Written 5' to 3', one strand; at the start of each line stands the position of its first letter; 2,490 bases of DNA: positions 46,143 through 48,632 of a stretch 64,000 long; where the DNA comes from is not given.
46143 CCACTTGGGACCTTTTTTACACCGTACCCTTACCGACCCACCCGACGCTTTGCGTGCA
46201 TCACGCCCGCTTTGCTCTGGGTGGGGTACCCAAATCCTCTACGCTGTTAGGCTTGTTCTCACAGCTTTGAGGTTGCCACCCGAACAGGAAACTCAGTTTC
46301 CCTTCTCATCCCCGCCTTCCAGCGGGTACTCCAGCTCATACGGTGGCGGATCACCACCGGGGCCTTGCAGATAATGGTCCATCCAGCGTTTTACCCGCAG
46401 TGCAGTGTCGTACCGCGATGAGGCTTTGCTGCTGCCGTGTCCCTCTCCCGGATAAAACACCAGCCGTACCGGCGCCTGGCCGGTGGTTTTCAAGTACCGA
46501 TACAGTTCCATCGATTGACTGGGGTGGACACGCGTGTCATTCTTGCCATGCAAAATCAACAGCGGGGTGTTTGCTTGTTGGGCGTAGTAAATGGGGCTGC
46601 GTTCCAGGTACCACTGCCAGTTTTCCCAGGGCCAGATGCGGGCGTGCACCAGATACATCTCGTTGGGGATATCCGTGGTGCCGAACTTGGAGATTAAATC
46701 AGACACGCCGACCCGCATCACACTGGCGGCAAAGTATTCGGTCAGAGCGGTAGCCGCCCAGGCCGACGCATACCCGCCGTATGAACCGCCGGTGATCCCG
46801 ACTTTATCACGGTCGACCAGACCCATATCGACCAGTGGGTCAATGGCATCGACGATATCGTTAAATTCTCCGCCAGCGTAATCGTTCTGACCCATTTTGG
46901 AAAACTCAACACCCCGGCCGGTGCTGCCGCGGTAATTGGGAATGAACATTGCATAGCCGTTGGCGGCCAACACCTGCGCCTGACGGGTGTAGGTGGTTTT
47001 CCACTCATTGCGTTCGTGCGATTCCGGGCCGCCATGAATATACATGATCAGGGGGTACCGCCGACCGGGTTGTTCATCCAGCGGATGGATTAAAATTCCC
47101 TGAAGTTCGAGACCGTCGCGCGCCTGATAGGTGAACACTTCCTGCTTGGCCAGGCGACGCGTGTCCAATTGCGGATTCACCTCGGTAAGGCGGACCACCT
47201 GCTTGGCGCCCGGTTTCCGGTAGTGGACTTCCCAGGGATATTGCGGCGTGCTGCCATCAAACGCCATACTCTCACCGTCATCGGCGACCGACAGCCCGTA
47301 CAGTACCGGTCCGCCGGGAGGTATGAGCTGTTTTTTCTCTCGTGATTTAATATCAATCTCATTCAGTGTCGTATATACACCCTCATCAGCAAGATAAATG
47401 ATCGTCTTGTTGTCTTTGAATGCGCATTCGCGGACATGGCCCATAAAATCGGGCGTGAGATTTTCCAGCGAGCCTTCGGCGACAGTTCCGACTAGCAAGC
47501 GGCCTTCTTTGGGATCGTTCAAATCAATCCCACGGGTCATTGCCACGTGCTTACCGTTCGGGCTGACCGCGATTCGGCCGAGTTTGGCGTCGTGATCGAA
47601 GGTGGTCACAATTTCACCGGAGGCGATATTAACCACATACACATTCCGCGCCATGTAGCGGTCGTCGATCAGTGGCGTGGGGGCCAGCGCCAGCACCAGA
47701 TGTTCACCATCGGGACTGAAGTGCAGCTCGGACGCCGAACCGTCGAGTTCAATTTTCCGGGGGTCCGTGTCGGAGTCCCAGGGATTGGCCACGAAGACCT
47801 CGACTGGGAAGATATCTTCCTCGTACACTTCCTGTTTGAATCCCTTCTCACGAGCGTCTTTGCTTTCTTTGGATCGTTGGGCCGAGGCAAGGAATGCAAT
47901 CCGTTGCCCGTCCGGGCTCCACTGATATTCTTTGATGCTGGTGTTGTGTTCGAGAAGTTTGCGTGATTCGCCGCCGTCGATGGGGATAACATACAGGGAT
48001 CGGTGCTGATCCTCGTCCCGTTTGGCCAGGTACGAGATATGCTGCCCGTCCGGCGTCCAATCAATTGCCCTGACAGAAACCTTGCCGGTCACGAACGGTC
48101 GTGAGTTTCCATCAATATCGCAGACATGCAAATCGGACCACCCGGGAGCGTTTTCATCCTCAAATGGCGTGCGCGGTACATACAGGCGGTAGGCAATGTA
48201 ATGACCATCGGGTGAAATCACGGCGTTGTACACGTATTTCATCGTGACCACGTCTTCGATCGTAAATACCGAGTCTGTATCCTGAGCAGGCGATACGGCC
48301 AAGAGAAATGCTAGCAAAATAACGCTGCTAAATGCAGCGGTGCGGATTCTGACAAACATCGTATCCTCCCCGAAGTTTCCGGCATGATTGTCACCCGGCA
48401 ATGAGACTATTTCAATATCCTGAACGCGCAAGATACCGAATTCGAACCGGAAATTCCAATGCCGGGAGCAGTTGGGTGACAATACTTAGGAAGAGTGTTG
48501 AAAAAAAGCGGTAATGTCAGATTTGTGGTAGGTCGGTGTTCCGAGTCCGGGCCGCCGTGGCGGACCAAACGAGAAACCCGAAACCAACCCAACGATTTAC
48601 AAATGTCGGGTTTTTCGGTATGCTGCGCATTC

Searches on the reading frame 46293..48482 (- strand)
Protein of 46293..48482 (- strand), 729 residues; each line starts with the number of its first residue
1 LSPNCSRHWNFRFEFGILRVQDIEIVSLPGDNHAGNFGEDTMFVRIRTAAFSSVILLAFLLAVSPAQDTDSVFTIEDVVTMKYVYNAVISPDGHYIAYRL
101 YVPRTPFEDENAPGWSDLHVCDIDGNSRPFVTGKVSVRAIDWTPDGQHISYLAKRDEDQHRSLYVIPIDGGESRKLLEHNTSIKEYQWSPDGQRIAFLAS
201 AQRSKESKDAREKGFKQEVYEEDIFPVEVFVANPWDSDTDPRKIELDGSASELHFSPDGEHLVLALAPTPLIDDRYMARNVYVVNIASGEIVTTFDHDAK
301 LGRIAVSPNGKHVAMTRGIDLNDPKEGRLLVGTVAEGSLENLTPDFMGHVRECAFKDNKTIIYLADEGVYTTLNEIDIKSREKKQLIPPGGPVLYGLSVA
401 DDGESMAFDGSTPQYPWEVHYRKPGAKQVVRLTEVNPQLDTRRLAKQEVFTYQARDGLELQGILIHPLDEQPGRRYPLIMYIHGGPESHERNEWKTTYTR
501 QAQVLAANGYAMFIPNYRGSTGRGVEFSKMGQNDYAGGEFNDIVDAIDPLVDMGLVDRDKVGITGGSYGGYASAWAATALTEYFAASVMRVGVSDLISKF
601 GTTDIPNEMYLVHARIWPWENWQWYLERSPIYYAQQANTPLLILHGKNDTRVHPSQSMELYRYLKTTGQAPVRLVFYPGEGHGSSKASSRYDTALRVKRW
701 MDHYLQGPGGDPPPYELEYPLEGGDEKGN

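Call 14: search_protein_families(library=pfam, proteins=[window:46293-48482:-], max_evalue=0.001)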
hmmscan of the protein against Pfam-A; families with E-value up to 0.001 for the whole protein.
window:46293-48482:- (729 aa): 11 families
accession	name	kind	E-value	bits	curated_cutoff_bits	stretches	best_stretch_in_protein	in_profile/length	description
PF00326.27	Peptidase_S9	-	1.5e-51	175.3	22.6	1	499-706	4-211/213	Prolyl oligopeptidase family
PF20434.5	BD-FAE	-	1.5e-15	57.7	26.8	1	471-664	8-215/215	BD-FAE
PF02129.25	Peptidase_S15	-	8.3e-12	45.8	23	1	456-598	1-134/262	X-Pro dipeptidyl-peptidase (S15 family)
PF00561.26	Abhydrolase_1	-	1.5e-09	38.3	25.8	1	477-578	1-88/245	alpha/beta hydrolase fold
PF01738.24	DLH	-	3.4e-08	33.8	21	1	502-700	34-206/217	Dienelactone hydrolase family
PF07676.18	PD40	-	8.8e-08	32.4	20.9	0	188-199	16-27/38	WD40-like Beta Propeller Repeat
PF25174.1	Beta-prop_THOC3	-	1.1e-07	31.6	305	0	132-199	86-148/272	THOC3 beta-propeller domain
PF00930.27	DPPIV_N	-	3.8e-07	29.6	22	0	114-193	258-341/354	Dipeptidyl peptidase IV (DPP IV) N-terminal region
PF12146.15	Hydrolase_4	-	5.7e-07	29.5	27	0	634-682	187-232/239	Serine aminopeptidase, S33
PF03583.20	LIP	-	0.00012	22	23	1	506-583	23-95/286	Secretory lipase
PF00400.38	WD40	-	0.00015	22.6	27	0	135-149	12-26/39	WD domain, G-beta repeat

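Call 84: search_protein_families(library=ncbifam, proteins=[window:46293-48482:-], max_evalue=0.001)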
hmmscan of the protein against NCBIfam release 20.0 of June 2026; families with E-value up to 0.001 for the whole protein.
window:46293-48482:- (729 aa): 9 families
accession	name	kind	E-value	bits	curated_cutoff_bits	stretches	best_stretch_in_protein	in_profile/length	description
NF053518.1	DipepPtdsDpp5Prph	equivalog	2.1e-61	208.3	900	2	250-705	197-654/655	dipeptidyl-peptidase Dpp5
NF033523.0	lasso_peptidase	equivalog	2.5e-35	122.3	400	3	503-706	430-638/638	Atxe2 family lasso peptide isopeptidase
NF050058.1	e_dPHAscl_type1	hypoth_equivalog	9.1e-14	51.6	150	1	472-667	19-207/276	extracellular catalytic domain type 1 short-chain-length polyhydroxyalkanoate depolymerase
TIGR02800.1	propeller_TolB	equivalog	8.8e-11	41.4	343.15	1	111-204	166-258/418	Tol-Pal system beta propeller repeat protein TolB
NF003780.0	PRK05371.1-1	subfamily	8e-07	27.9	642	1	627-707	295-373/594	Xaa-Pro dipeptidyl-peptidase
NF007511.0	PRK10115.1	equivalog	1.7e-06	26.8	1313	1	424-609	395-574/686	oligopeptidase B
TIGR01840.1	esterase_phb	subfamily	3.9e-06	26.5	107.85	1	476-659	13-190/213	PHB depolymerase family esterase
NF052354.1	EstLipQMycob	equivalog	6.4e-05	21.7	700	1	557-672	236-364/418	esterase LipQ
NF007857.0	PRK10566.1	equivalog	0.00014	21.8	201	1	474-670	25-218/249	esterase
